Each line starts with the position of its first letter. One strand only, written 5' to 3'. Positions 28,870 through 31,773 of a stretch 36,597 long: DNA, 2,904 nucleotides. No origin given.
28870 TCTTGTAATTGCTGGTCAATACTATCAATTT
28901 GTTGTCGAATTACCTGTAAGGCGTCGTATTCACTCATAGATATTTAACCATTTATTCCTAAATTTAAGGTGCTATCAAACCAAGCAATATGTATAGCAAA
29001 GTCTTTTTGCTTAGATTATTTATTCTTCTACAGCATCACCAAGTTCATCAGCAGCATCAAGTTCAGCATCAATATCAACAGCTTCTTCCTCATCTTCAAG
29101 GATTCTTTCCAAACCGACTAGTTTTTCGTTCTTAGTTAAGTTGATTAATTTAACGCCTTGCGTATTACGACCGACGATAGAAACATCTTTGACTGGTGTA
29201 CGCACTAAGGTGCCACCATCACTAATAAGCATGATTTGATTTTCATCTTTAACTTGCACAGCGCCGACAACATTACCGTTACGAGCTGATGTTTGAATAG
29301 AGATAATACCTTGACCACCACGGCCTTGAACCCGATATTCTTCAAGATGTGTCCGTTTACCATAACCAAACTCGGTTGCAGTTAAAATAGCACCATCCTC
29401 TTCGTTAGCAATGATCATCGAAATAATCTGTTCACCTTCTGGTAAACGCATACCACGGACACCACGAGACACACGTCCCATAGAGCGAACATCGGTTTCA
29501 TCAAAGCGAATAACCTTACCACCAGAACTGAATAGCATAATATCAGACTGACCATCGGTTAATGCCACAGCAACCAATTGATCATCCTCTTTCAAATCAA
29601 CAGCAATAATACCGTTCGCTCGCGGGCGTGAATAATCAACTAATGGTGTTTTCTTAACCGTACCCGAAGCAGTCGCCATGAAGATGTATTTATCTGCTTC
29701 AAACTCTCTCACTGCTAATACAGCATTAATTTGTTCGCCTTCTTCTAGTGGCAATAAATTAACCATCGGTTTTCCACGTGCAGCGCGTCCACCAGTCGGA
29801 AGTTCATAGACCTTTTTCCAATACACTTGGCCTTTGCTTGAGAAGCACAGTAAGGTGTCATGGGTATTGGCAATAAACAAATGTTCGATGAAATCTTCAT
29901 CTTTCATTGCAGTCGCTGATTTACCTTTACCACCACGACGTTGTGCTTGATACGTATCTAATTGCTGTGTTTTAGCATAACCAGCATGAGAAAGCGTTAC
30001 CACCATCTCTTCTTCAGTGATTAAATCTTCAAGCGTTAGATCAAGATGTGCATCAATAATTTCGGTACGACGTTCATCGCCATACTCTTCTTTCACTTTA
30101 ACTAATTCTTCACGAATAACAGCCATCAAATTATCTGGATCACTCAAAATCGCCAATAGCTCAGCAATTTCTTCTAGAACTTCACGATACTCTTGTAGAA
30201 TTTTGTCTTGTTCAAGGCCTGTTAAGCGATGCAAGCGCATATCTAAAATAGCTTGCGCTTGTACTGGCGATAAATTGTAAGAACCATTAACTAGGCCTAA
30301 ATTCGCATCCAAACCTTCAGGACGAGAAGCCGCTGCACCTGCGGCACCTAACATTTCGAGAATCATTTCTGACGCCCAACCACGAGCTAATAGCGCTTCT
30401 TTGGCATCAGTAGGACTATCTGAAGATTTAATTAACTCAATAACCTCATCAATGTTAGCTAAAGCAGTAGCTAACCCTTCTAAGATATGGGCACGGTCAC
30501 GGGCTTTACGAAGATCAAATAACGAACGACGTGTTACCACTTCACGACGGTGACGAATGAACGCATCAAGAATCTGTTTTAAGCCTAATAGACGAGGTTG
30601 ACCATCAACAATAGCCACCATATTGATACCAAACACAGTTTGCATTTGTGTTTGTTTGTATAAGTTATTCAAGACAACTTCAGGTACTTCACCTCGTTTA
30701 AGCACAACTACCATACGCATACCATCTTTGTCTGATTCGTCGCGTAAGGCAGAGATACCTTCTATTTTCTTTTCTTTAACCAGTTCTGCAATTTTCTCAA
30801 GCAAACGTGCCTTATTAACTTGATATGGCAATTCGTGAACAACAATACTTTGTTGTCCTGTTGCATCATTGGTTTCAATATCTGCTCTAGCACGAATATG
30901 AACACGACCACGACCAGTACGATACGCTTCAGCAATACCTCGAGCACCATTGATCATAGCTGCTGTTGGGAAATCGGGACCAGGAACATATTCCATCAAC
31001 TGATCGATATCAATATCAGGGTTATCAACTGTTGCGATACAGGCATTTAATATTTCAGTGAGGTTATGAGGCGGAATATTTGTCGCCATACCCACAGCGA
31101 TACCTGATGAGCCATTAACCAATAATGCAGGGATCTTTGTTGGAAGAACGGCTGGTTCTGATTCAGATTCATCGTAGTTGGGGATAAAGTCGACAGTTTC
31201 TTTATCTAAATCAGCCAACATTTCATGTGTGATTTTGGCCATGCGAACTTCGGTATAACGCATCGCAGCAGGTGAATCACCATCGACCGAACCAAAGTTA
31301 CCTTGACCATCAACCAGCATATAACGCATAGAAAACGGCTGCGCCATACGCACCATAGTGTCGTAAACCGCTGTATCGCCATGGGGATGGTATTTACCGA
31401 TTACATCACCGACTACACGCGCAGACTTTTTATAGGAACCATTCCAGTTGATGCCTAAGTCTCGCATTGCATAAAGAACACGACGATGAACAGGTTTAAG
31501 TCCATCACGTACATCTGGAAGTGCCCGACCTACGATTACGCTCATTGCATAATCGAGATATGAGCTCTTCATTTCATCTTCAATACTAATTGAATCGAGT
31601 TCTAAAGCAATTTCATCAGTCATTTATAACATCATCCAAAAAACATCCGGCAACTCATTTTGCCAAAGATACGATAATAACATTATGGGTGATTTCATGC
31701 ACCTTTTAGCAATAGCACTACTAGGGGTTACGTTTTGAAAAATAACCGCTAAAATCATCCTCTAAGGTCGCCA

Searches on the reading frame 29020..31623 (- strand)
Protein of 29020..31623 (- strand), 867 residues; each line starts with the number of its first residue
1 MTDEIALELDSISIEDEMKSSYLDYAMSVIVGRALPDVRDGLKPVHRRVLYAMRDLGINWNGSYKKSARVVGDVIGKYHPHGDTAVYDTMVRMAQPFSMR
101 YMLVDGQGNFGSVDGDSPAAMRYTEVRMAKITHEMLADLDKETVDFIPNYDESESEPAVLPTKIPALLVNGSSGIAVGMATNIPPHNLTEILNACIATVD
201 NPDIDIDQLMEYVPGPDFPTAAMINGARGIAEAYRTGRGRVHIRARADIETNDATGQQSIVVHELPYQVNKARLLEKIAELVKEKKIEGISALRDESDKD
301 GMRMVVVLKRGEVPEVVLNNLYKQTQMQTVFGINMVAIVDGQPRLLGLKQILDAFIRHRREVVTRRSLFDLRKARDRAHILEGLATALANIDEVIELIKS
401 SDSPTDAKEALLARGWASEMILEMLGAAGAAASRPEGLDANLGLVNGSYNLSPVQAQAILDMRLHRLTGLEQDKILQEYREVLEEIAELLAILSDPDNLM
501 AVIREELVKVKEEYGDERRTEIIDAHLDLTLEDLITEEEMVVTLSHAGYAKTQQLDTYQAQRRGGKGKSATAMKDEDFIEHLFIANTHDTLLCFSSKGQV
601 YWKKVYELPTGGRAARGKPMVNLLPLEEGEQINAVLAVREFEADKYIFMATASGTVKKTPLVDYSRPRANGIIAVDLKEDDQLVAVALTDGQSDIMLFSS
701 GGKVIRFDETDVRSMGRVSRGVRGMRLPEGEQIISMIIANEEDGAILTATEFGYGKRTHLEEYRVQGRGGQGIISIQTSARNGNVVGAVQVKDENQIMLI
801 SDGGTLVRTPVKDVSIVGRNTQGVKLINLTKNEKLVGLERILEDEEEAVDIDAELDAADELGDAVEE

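Call 6: search_protein_families(library=pfam, proteins=[window:29020-31623:-], max_evalue=0.001)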
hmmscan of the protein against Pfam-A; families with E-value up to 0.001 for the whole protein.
window:29020-31623:- (867 aa): 2 families
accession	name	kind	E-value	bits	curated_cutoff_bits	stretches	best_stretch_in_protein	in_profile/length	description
PF00521.26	DNA_topoisoIV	-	6.1e-166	553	31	1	33-507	1-431/432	DNA gyrase/topoisomerase IV, subunit A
PF03989.18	DNA_gyraseA_C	-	1.9e-76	251.7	27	6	694-740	2-48/48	DNA gyrase C-terminal domain, beta-propeller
